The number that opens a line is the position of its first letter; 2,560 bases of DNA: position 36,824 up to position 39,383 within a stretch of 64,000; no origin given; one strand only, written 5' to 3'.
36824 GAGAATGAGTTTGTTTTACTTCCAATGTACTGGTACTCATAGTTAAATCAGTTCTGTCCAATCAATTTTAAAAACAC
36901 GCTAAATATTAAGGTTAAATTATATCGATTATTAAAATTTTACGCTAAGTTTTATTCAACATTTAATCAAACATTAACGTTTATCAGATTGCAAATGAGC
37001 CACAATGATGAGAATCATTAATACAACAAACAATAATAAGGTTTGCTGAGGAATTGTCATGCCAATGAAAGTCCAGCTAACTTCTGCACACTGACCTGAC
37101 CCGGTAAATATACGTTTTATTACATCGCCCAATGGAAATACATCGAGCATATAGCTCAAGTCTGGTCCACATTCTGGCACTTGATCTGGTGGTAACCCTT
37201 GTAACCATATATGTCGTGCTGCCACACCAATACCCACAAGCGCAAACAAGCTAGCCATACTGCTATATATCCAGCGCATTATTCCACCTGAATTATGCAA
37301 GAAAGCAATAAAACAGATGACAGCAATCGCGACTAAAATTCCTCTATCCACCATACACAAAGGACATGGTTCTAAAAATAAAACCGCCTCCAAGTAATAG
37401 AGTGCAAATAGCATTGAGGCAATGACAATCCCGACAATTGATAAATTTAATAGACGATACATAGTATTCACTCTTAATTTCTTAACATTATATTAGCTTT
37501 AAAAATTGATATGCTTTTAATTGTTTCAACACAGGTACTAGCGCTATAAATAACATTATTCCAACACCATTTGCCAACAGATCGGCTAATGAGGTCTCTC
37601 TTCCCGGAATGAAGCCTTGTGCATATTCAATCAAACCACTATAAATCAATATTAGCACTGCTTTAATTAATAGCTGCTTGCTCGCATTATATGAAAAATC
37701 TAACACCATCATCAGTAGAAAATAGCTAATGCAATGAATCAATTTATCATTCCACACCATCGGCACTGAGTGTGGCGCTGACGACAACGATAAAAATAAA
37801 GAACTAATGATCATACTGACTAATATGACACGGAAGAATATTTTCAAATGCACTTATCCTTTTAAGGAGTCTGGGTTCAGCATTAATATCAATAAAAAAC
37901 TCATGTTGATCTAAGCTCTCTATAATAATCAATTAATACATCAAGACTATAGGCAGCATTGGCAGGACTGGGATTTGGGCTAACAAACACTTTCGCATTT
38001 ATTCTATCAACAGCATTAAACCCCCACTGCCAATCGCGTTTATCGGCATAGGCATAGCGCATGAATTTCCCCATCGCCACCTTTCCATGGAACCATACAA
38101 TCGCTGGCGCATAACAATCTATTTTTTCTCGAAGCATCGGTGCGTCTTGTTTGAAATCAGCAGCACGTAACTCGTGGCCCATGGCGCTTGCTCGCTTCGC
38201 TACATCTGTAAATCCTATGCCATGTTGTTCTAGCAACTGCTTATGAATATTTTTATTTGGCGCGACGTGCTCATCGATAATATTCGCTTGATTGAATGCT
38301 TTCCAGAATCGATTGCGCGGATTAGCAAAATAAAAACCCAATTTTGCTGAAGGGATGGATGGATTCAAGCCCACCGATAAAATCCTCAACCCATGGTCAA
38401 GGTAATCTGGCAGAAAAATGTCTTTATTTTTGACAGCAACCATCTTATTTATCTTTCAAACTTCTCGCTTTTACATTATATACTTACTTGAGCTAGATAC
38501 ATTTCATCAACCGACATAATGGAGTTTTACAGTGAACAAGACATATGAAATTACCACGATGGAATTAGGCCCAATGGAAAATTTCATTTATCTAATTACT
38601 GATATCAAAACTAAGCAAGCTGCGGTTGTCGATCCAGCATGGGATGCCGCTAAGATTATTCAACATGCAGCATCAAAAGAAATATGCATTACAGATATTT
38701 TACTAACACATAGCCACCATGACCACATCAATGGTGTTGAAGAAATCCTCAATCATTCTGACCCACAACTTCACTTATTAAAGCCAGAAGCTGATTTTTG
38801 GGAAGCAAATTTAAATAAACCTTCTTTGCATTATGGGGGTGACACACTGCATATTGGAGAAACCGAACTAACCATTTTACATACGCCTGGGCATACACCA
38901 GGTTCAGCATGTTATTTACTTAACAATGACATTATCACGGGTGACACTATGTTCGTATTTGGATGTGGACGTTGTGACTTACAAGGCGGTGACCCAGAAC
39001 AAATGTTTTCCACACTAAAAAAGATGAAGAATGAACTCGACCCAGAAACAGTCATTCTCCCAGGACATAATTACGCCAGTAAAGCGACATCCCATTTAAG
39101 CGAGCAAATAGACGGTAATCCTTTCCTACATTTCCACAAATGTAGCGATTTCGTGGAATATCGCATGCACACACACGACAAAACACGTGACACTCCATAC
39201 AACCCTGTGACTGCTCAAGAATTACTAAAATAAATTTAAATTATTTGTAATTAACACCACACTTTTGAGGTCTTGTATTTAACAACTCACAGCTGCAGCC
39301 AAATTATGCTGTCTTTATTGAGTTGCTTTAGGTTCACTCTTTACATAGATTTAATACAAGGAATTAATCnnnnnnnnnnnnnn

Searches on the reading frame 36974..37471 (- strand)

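Call 37: search_protein_families(library=pfam, proteins=[window:36974-37471:-], max_evalue=0.0001)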
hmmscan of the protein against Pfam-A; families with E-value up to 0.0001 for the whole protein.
window:36974-37471:- (165 aa): 1 family
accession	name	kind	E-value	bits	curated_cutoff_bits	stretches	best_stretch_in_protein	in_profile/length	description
PF02600.21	DsbB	-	5.1e-38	131.2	22.1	1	6-157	2-147/148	Disulfide bond formation protein DsbB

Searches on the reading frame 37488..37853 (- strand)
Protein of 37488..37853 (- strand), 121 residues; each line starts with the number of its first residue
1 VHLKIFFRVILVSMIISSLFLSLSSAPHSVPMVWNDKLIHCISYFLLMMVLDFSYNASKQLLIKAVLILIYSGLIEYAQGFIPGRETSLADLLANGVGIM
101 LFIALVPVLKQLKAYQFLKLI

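Call 60: search_protein_families(library=pfam, proteins=[window:37488-37853:-], max_evalue=0.0001)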
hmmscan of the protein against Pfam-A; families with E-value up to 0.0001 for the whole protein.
window:37488-37853:- (121 aa): 1 family
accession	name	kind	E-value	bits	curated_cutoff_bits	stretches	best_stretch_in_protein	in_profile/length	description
PF04892.17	VanZ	-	2.9e-07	31.6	30.1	1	36-109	57-125/126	VanZ like family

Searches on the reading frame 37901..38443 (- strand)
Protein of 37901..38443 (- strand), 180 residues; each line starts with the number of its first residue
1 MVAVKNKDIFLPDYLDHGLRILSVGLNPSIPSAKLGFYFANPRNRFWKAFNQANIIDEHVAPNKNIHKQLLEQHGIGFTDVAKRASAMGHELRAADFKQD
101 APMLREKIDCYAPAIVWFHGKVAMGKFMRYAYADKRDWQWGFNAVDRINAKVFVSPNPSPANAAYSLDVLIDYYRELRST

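Call 37: search_protein_families(library=pfam, proteins=[window:37901-38443:-], max_evalue=0.0001)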
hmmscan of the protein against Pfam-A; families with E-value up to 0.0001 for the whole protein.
window:37901-38443:- (180 aa): 1 family
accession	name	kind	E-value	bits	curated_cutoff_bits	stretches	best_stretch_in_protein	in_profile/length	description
PF03167.25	UDG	-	3.7e-17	63.2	24.3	1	12-173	1-136/141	Uracil DNA glycosylase superfamily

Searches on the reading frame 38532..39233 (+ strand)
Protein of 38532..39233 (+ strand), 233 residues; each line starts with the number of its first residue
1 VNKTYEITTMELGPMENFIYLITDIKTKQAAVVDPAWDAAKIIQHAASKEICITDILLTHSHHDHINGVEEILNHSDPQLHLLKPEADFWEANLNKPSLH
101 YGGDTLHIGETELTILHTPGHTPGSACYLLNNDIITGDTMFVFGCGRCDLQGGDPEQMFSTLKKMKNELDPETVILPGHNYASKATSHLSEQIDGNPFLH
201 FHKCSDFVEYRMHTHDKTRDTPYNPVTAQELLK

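Call 3: search_protein_families(library=pfam, proteins=[window:38532-39233:+], max_evalue=0.01)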
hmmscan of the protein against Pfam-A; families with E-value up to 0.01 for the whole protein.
window:38532-39233:+ (233 aa): 2 families
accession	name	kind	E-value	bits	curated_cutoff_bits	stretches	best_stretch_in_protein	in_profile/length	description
PF00753.33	Lactamase_B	-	5.8e-20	72.5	22.7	1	15-179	4-196/196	Metallo-beta-lactamase superfamily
PF12706.13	Lactamase_B_2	-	0.0073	16.4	27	0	32-75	4-53/200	Beta-lactamase superfamily domain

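Call 4: search_protein_families(library=ncbifam, proteins=[window:38532-39233:+], max_evalue=0.01)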
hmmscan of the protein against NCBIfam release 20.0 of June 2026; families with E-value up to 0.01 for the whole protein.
window:38532-39233:+ (233 aa): 22 families
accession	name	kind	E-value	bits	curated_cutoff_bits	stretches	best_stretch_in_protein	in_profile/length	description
TIGR03413.1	GSH_gloB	equivalog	4.9e-37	127.6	200.8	1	16-186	9-171/248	hydroxyacylglutathione hydrolase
NF041804.1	MBL_fold_SolJ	exception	3.1e-32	111.6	350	1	13-215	14-214/224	solanimycin biosynthesis MBL-fold hydrolase SolJ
NF007597.0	PRK10241.1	equivalog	2.7e-26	92.4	421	1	16-183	11-169/251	hydroxyacylglutathione hydrolase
NF040641.1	bifunc_ST_SDO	equivalog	1.6e-17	63.5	625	1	20-222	157-389/423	bifunctional sulfur transferase/dioxygenase Blh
NF012229.1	bla_class_B_core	domain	2.6e-10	40.6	100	1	26-129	22-137/139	metallo-beta-lactamase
NF033105.1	bla_subclass_B3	equivalog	1.5e-08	34.2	240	1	102-133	127-158/257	subclass B3 metallo-beta-lactamase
NF000469.2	CAR_gen_B3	exception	1.1e-05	24.6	500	1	53-139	113-211/311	CAR family subclass B3 metallo-beta-lactamase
NF000458.2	blaPEDO-2_fam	exception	1.6e-05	24.4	550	1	99-131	153-185/285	PEDO-2 family subclass B3 metallo-beta-lactamase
NF047979.1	lactonase_AidB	equivalog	5.9e-05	22.5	360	0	112-141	175-208/271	AidB family quorum-quenching N-acyl homoserine lactonase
NF033088.2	bla_subclass_B1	equivalog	6.1e-05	22.8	200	1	26-184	38-205/217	subclass B1 metallo-beta-lactamase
NF000457.2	blaPEDO-1_fam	exception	0.00018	21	550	1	100-136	154-190/286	PEDO-1 family subclass B3 metallo-beta-lactamase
NF012140.0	blaBJP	exception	0.00024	20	600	0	50-131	91-187/294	BJP family subclass B3 metallo-beta-lactamase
TIGR00361.1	ComEC_Rec2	equivalog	0.00073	17.8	190.05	1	41-116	480-552/663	DNA internalization-related competence protein ComEC/Rec2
NF001911.0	PRK00685.1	equivalog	0.0013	18.3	144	1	28-80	17-68/228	metal-dependent hydrolase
NF012101.1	blaGOB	exception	0.0024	17.2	560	1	104-131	158-185/290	GOB family subclass B3 metallo-beta-lactamase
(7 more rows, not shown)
